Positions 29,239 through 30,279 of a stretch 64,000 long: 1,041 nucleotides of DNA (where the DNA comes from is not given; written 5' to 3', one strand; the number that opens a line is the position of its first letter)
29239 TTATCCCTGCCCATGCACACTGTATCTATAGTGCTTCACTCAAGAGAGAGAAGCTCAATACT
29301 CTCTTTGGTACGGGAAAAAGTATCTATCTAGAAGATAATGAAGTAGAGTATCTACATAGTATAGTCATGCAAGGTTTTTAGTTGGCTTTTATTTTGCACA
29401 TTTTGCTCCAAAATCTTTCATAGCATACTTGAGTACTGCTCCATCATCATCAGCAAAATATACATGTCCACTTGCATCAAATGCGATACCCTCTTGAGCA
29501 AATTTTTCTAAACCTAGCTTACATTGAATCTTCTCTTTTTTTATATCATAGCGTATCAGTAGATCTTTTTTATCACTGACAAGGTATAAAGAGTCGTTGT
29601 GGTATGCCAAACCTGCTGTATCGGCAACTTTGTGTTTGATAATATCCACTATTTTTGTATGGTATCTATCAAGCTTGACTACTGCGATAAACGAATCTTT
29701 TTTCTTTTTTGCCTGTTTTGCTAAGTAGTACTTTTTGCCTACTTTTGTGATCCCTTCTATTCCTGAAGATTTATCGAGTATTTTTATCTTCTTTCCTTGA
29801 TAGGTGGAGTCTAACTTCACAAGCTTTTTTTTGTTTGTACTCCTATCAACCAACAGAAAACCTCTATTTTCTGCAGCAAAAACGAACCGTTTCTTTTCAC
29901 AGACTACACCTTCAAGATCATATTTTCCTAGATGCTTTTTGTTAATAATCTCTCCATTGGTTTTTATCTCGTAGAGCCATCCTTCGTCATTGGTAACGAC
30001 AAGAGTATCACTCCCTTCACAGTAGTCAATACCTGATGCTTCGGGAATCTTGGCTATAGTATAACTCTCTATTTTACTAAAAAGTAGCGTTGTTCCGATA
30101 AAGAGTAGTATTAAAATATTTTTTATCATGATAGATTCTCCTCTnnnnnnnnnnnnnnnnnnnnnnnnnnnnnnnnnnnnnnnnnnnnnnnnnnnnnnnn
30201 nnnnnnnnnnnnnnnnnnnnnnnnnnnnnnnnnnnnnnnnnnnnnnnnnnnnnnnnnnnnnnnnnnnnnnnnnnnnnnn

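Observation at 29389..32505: KAP-family NTPase fused to an FGE-sulfatase-like domain and linked to a secreted beta-propeller: candidate undescribed sensor/conflict module between recO and yebC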

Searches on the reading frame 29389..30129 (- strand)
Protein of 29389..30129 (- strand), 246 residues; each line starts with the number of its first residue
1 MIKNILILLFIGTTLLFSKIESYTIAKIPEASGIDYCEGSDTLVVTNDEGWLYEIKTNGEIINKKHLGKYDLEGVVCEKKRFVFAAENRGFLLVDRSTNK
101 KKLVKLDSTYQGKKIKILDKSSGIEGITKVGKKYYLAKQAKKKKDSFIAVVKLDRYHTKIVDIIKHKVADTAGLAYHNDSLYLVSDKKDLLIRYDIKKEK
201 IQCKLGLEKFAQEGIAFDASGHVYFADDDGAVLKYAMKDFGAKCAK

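Call 3: search_protein_families(library=pfam, proteins=[window:29389-30129:-], max_evalue=0.01)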
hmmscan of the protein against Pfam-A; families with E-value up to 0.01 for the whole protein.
window:29389-30129:- (246 aa): 5 families
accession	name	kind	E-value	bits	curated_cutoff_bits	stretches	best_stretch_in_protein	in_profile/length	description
PF06977.17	SdiA-regulated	-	8.1e-11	42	21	1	20-225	13-238/249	SdiA-regulated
PF22000.2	DUF6929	-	1.1e-06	28.4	27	0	172-202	6-36/286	Family of unknown function (DUF6929)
PF13449.12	Phytase-like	-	0.0007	20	27.6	0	68-146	66-150/284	Esterase-like activity of phytase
PF20067.5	SSL_N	-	0.0021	18.3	18.9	0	213-234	24-45/46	Strictosidine synthase-like, N-terminal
PF02191.22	OLF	-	0.0099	15.9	23.9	0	133-213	30-112/246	Olfactomedin-like domain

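Call 4: search_protein_families(library=padloc, proteins=[window:29389-30129:-], max_evalue=0.01)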
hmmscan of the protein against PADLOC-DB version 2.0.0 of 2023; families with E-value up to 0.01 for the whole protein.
window:29389-30129:- (246 aa): 0 families

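Call 5: search_protein_families(library=ncbifam, proteins=[window:29389-30129:-], max_evalue=0.01)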
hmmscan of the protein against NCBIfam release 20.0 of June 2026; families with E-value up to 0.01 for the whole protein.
window:29389-30129:- (246 aa): 0 families

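Call 26: find_homologous_proteins(query=window:29389-30129:-, max_evalue=0.001)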
Query window:29389-30129:- (246 aa): 535 proteins with E <= 0.001 among 1273 candidates; the best 120 are listed.
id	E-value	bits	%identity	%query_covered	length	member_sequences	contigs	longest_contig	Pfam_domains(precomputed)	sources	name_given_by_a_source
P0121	3.0e-154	529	100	100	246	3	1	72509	PF06977.18,PF22000.3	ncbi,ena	-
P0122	6.9e-130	450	86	100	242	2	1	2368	PF06977.18,PF22000.3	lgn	-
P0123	5.1e-101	355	72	91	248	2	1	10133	PF06977.18,PF22000.3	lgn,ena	-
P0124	1.5e-100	354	71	91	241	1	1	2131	PF06977.18,PF22000.3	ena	-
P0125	2.4e-100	353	71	91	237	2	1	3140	PF06977.18,PF22000.3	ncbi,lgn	-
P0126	2.0e-97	343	67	91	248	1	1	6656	PF06977.18,PF22000.3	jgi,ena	-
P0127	2.2e-97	343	68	91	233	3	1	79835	PF06977.18,PF22000.3,PF13449.13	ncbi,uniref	ncbi:hypothetical protein MNB_SV-6-1511 [hydrothermal vent metagenome]|uniref:Uncharacterized protei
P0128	5.1e-95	335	64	100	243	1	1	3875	PF06977.18,PF22000.3,PF02191.24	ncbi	-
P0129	3.5e-94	333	61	100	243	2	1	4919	PF06977.18,PF22000.3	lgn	-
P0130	1.1e-93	331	65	98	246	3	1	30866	PF06977.18,PF22000.3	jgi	-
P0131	5.8e-90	319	62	99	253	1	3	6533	PF06977.18,PF22000.3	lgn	-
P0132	5.5e-88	312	62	98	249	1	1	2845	PF06977.18,PF22000.3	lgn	-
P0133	5.1e-87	309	62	92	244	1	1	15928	PF06977.18,PF22000.3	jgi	-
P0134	1.0e-86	308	61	98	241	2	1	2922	PF13360.14,PF06977.18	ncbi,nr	ncbi:MAG: SdiA-regulated domain-containing protein [Campylobacterota bacterium]|nr:SdiA-regulated do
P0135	5.2e-86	306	61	98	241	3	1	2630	PF06977.18,PF22000.3,PF13449.13,PF02191.24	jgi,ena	-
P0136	1.2e-85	305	62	98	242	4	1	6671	PF13360.14,PF06977.18,PF13449.13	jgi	-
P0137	1.2e-85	305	61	95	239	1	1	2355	PF06977.18,PF22000.3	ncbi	-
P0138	4.7e-85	303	63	89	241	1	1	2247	PF06977.18,PF22000.3,PF13449.13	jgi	jgi:uncharacterized protein YjiK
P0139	7.0e-85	302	61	97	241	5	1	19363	PF06977.18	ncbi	-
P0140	2.7e-84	300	60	98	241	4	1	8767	PF13360.14,PF06977.18,PF13449.13,PF02191.24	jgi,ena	-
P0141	4.4e-84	300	61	98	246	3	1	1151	PF13360.14,PF06977.18,PF13449.13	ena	-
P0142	4.8e-84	300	62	93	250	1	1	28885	PF06977.18,PF22000.3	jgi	-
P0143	1.0e-83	298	60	98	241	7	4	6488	PF06977.18,PF13449.13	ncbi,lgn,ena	-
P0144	1.1e-83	298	56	96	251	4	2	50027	PF06977.18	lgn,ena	-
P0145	2.6e-83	297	60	98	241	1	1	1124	PF13360.14,PF06977.18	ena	-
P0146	2.0e-82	294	59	98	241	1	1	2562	PF13360.14,PF06977.18,PF13449.13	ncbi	-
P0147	2.3e-82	294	60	98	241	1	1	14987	PF13360.14,PF06977.18,PF13449.13,PF02191.24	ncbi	-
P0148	4.4e-81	290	58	95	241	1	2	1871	PF06977.18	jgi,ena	-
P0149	4.5e-81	290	60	96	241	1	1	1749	PF06977.18,PF22000.3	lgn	-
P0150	4.7e-81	290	57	96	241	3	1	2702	PF06977.18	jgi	-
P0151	7.7e-81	289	64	88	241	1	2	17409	PF06977.18,PF22000.3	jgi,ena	-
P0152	1.2e-80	288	63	85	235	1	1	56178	PF06977.18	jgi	-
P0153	1.3e-80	288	58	98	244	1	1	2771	PF13360.14,PF06977.18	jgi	jgi:uncharacterized protein YjiK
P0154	1.4e-80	288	59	98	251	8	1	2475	PF06977.18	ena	-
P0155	1.5e-80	288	58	96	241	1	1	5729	PF13360.14,PF06977.18,PF22000.3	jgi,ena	-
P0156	1.9e-80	288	63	89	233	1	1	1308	PF13360.14,PF06977.18,PF22000.3,PF13449.13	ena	-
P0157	2.1e-80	288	60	92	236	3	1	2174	PF06977.18,PF22000.3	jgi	-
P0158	2.4e-80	287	60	97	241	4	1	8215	PF06977.18,PF22000.3,PF21959.3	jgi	-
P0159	3.2e-80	287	57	98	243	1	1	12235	PF06977.18,PF13449.13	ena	-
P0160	3.2e-80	287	59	95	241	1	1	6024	PF06977.18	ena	-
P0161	3.9e-80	287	58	98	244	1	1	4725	PF06977.18,PF22000.3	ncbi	-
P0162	5.9e-80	286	61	89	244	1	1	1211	PF13360.14,PF06977.18,PF22000.3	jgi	-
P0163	6.4e-80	286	57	98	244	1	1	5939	PF13360.14,PF06977.18,PF22000.3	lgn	-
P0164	6.5e-80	286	58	96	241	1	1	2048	PF06977.18,PF22000.3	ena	-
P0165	7.0e-80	286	57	98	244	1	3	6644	PF06977.18,PF22000.3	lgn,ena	-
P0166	7.6e-80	286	61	90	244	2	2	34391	PF13360.14,PF06977.18,PF22000.3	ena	-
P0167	8.0e-80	286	63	88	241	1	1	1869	PF06977.18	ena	-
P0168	8.8e-80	286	60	90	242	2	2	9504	PF06977.18,PF22000.3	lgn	-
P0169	9.2e-80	286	63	88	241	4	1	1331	PF06977.18,PF22000.3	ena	-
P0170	9.7e-80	285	65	88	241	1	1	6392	PF06977.18,PF13449.13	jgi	-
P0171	1.1e-79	285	57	98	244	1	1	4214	PF06977.18,PF22000.3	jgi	-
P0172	1.2e-79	285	65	88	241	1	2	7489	PF06977.18,PF13449.13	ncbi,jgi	-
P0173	1.3e-79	285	59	95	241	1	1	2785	PF13360.14,PF06977.18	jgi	jgi:uncharacterized protein YjiK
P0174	1.4e-79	285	58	96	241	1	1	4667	PF06977.18,PF22000.3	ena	-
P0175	1.4e-79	285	59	98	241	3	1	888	PF06977.18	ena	-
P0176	1.5e-79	285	58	95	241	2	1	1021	PF06977.18,PF22000.3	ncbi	-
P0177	1.6e-79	285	57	98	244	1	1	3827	PF06977.18,PF22000.3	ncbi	-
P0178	1.6e-79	285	65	88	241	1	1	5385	PF06977.18,PF13449.13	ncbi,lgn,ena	-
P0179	1.7e-79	285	62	90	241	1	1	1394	PF13360.14,PF06977.18,PF22000.3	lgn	-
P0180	1.7e-79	285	65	88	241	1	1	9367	PF06977.18,PF13449.13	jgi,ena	-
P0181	1.8e-79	285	61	88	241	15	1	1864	PF06977.18,PF22000.3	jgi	-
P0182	2.2e-79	284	65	88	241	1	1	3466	PF06977.18,PF13449.13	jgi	-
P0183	2.5e-79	284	63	88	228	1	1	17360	PF06977.18,PF22000.3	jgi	-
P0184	2.8e-79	284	62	89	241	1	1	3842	PF13360.14,PF06977.18,PF22000.3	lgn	-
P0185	2.9e-79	284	62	88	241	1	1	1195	PF06977.18,PF22000.3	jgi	-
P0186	3.3e-79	284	58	98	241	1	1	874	PF06977.18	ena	-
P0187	4.0e-79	283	57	95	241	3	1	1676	PF06977.18,PF22000.3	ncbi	-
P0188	4.3e-79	283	57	98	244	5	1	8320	PF06977.18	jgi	-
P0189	5.4e-79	283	56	96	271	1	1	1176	PF06977.18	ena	-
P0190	5.9e-79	283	59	95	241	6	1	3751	PF06977.18,PF22000.3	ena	-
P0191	6.1e-79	283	57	93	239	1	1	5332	PF06977.18,PF22000.3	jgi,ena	-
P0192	7.4e-79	283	61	90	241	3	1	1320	PF06977.18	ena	-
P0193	8.0e-79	282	60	89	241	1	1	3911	PF06977.18,PF22000.3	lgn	-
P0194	8.0e-79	282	57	98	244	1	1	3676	PF06977.18,PF22000.3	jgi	-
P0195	1.0e-78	282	59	96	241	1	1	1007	PF06977.18,PF22000.3,PF13449.13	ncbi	-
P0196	1.1e-78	282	61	89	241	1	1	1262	PF06977.18,PF22000.3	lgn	-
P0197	1.2e-78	282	58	96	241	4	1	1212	PF06977.18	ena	-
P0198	1.2e-78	282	63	88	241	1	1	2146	PF06977.18,PF22000.3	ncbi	-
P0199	1.2e-78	282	57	98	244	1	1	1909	PF06977.18,PF22000.3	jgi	-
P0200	1.2e-78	282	57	98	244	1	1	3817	PF06977.18,PF22000.3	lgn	-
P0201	1.3e-78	282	63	88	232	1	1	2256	PF06977.18,PF22000.3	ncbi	-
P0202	1.3e-78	282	65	88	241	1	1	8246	PF06977.18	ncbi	-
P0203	1.4e-78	282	61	88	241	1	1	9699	PF13360.14,PF06977.18,PF22000.3,PF13449.13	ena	-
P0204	1.8e-78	281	58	97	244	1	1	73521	PF06977.18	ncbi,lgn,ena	-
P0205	2.0e-78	281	62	88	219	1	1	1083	PF06977.18,PF22000.3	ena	-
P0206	2.2e-78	281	58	98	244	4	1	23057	PF06977.18,PF22000.3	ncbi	-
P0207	3.1e-78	281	58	96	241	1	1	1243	PF06977.18,PF22000.3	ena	-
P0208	3.1e-78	281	59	95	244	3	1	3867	PF06977.18,PF22000.3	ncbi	-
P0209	3.2e-78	280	58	95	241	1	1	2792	PF06977.18,PF22000.3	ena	-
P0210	3.4e-78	280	58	95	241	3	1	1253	PF06977.18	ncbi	-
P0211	4.0e-78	280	58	95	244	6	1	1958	PF13360.14,PF06977.18,PF22000.3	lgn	-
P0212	4.1e-78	280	58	95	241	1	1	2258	PF06977.18,PF22000.3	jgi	-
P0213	4.4e-78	280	59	93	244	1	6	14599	PF06977.18,PF17005.12,PF22000.3,PF21959.3,PF13449.13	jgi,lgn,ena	-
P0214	4.8e-78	280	59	95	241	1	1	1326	PF13360.14,PF06977.18,PF22000.3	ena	-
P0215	5.1e-78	280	57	96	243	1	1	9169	PF06977.18,PF22000.3,PF13449.13,PF02191.24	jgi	-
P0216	5.3e-78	280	58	95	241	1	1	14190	PF13360.14,PF06977.18,PF22000.3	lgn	-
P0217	6.0e-78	280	59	96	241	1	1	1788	PF06977.18,PF22000.3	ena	-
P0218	6.7e-78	279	59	95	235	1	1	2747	PF06977.18,PF22000.3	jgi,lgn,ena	-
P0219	7.3e-78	279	56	98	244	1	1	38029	PF06977.18,PF22000.3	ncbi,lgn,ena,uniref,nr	ncbi:MAG: SdiA-regulated domain-containing protein [Sulfurovum sp.]|uniref:SdiA-regulated domain-con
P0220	7.9e-78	279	58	96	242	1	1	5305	PF06977.18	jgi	-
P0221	8.4e-78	279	56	98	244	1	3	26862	PF06977.18,PF22000.3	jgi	-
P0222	9.2e-78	279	64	87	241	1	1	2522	PF06977.18,PF22000.3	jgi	-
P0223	9.6e-78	279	62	88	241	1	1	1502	PF06977.18,PF22000.3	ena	-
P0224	1.3e-77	279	60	89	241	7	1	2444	PF06977.18,PF22000.3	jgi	jgi:uncharacterized protein YjiK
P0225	1.4e-77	278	61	89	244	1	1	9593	PF06977.18,PF22000.3,PF13449.13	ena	-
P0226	1.5e-77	278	60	89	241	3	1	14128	PF06977.18,PF22000.3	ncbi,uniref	ncbi:SdiA-regulated domain-containing protein [Sulfurovum sp.]|uniref:SdiA-regulated domain-containi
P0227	1.5e-77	278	60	88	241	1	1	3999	PF06977.18,PF22000.3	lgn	-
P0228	1.6e-77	278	57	96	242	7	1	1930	PF13360.14,PF06977.18,PF22000.3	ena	-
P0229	1.6e-77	278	57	95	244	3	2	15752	PF06977.18,PF22000.3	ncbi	-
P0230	1.9e-77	278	57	96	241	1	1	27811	PF06977.18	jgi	-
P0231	1.9e-77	278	58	98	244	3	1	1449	PF06977.18,PF22000.3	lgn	-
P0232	2.0e-77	278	60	89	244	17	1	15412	PF06977.18,PF22000.3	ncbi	-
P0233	2.2e-77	278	61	88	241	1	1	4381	PF06977.18,PF22000.3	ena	-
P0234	2.3e-77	278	62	88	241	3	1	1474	PF06977.18,PF22000.3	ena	-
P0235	2.3e-77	278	61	88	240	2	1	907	PF06977.18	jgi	-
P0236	2.6e-77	277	61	88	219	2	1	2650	PF06977.18,PF22000.3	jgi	jgi:uncharacterized protein YjiK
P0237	2.8e-77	277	61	88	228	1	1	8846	PF06977.18,PF22000.3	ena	-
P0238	3.1e-77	277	60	89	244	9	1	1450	PF06977.18,PF22000.3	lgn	-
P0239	3.4e-77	277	58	97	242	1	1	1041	PF06977.18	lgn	-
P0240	3.5e-77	277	55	96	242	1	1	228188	PF13360.14,PF06977.18,PF22000.3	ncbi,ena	-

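Call 28: find_encoding_contigs(protein=P0127, flank=6000, max_places=3)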
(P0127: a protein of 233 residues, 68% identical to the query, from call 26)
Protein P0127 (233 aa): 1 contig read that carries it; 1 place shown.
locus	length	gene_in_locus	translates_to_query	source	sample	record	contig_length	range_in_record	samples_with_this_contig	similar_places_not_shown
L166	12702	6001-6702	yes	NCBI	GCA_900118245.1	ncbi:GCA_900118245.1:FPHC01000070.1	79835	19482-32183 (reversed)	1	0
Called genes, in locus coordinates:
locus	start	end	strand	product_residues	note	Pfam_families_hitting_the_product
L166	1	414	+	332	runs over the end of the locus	-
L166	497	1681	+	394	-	PF24675:NpmA (weak), PF02390:Methyltransf_4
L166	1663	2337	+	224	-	PF02463:SMC_N (weak), PF00005:ABC_tran, PF13191:AAA_16 (faint)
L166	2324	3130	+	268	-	PF02687:FtsX (weak)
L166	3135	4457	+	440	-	PF01551:Peptidase_M23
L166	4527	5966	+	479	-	PF03193:RsgA_GTPase (faint), PF00009:GTP_EFTU, PF00350:Dynamin_N, PF01926:MMR_HSR1 (weak)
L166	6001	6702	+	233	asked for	PF06977:SdiA-regulated, PF13449:Phytase-like (faint), PF22000:DUF6929 (faint)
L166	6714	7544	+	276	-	PF00483:NTP_transferase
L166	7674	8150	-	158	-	PF02464:CinA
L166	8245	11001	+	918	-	PF00133:tRNA-synt_1, PF09334:tRNA-synt_1g, PF13603:tRNA-synt_1_2 (weak), PF01406:tRNA-synt_1e (weak), PF01921:tRNA-synt_1f, PF08264:Anticodon_1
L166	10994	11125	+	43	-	-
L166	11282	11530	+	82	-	-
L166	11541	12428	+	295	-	PF13175:AAA_15 (weak), PF13476:AAA_23 (faint), PF13175:AAA_15, PF13304:AAA_21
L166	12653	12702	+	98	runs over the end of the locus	-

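Call 29: find_encoding_contigs(protein=P0240, flank=6000, max_places=3)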
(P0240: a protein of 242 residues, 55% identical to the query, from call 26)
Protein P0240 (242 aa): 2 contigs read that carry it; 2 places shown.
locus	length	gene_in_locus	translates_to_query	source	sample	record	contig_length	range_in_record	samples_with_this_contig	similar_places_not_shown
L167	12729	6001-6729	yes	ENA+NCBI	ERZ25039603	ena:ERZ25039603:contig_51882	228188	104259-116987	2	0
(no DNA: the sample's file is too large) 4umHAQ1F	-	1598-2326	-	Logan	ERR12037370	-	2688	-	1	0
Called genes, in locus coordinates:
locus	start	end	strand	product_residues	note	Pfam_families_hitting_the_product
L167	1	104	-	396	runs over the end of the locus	PF17803:Cadherin_4, PF17892:Cadherin_5, PF17963:Big_9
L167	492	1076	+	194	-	PF09968:DUF2202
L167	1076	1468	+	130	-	-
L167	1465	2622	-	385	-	PF00512:HisKA, PF02518:HATPase_c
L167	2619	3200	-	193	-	PF00072:Response_reg, PF00486:Trans_reg_C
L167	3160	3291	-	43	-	-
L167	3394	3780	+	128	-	-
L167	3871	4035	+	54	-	-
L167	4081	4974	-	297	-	PF18306:LDcluster4 (weak), PF03641:Lysine_decarbox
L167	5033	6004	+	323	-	PF00365:PFK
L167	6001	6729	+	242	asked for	PF06977:SdiA-regulated, PF13360:PQQ_2 (faint), PF22000:DUF6929 (faint)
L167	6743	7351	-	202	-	PF09997:DUF2238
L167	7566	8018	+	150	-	PF10543:ORF6N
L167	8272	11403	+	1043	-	PF13091:PLDc_2, PF00270:DEAD (weak), PF04851:ResIII, PF18766:SWI2_SNF2, PF00271:Helicase_C, PF11907:DUF3427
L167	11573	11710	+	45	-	PF00472:RF-1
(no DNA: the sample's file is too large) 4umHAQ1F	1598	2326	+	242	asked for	PF06977:SdiA-regulated, PF13360:PQQ_2 (faint), PF22000:DUF6929 (faint)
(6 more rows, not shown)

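Call 30: find_encoding_contigs(protein=P0204, flank=6000, max_places=3)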
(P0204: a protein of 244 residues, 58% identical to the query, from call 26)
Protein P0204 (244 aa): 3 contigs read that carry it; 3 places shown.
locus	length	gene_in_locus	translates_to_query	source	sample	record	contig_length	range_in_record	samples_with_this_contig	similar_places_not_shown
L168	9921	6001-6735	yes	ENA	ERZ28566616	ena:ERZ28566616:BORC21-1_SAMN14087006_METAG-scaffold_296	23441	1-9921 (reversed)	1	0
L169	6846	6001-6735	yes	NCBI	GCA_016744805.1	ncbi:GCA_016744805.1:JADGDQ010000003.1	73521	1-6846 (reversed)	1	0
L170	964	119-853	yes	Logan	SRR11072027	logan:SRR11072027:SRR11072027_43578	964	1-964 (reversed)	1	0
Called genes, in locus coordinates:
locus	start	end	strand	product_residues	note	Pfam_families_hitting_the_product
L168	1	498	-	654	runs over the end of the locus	PF22896:OB_RNR_1st, PF24190:OB_RNR_2nd, PF00773:RNB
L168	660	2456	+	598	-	PF07244:POTRA (faint), PF01103:Omp85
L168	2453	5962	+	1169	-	PF04357:TamB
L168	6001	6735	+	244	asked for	PF06977:SdiA-regulated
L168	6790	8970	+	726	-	PF02518:HATPase_c, PF00072:Response_reg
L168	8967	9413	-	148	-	PF03008:DUF234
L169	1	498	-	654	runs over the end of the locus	PF22896:OB_RNR_1st, PF24190:OB_RNR_2nd, PF00773:RNB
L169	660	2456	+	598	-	PF07244:POTRA (faint), PF01103:Omp85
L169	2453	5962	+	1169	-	PF04357:TamB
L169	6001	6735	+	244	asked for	PF06977:SdiA-regulated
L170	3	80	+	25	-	?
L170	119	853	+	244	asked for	PF06977:SdiA-regulated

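Call 33: find_encoding_contigs(protein=P0121, flank=1000, max_places=3)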
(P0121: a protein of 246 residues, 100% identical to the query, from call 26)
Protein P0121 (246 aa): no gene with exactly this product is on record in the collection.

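Call 34: find_encoding_contigs(protein=P0123, flank=6000, max_places=2)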
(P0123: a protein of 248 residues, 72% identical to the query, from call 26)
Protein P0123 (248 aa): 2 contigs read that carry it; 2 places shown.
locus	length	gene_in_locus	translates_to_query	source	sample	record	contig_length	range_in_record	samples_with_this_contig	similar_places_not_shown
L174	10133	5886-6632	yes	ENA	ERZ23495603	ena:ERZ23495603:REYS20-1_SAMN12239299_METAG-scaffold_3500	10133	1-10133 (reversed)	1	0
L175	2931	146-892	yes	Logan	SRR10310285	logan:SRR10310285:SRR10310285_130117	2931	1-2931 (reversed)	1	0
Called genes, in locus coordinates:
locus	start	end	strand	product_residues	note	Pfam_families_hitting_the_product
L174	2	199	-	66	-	?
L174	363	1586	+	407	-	PF24675:NpmA (weak), PF02390:Methyltransf_4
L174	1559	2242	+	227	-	PF02463:SMC_N (faint), PF00005:ABC_tran, PF13191:AAA_16 (weak), PF03266:NTPase_1 (faint)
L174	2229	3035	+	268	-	PF02687:FtsX (weak)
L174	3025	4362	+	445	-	PF01551:Peptidase_M23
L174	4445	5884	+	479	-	PF03193:RsgA_GTPase (faint), PF00009:GTP_EFTU, PF00350:Dynamin_N, PF01926:MMR_HSR1 (weak)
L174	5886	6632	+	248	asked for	PF06977:SdiA-regulated, PF22000:DUF6929 (faint)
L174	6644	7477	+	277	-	PF00483:NTP_transferase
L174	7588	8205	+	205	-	PF01058:Oxidored_q6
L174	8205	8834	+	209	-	PF00329:Complex1_30kDa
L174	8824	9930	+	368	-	PF00346:Complex1_49kDa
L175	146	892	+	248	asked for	PF06977:SdiA-regulated, PF22000:DUF6929 (faint)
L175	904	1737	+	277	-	PF00483:NTP_transferase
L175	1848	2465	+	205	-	PF01058:Oxidored_q6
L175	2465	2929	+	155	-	?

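Call 64: search_solved_structures(query=A4, max_evalue=1)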
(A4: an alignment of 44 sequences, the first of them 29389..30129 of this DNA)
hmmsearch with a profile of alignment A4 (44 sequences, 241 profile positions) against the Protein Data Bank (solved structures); distinct sequences matched with E-value up to 1: 30.
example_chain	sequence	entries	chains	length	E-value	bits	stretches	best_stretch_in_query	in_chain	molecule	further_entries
3wwa_A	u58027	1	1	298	3.1e-09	39.5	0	212-234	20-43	Pizza7H protein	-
3ww9_A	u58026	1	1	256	5.8e-08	35.3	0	212-234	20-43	pizza6 protein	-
1rwi_B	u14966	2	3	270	1.4e-07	34.1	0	212-237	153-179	Serine/threonine-protein kinase pknD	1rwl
6rej_A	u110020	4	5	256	3.3e-07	32.9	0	212-234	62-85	Pizza6-SH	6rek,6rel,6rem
6f0t_A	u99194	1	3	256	4.4e-07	32.4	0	212-234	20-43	Pizza6-SFW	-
6qsd_A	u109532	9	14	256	4.4e-07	32.4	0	212-234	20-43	Pizza6S | Pizza6-S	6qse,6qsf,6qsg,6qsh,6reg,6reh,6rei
6ren_A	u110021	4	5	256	1.2e-06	31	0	212-234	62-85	3fPizza6-SH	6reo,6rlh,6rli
8pkr_A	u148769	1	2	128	1.2e-05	27.7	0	212-237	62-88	non-specific serine/threonine protein kinase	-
7zcj_A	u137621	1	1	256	7.2e-05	25.2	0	212-234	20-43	Pizza6-TNH-TSH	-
7zph_A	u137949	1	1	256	0.00011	24.6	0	212-234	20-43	Pizza6-TNK-RSH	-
6f0s_A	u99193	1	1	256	0.00021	23.7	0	212-234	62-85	Pizza6-SYW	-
7zpw_A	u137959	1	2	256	0.00022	23.6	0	212-234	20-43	Pizza6-TSK-TSH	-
7zqg_A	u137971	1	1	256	0.00023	23.5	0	212-234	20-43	Pizza6-KSH-TSH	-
7zq2_A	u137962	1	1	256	0.00031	23.1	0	212-234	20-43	Pizza6-RSH-TSH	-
7zpz_A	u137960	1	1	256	0.00052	22.4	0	212-234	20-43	Pizza6-TSR-TSH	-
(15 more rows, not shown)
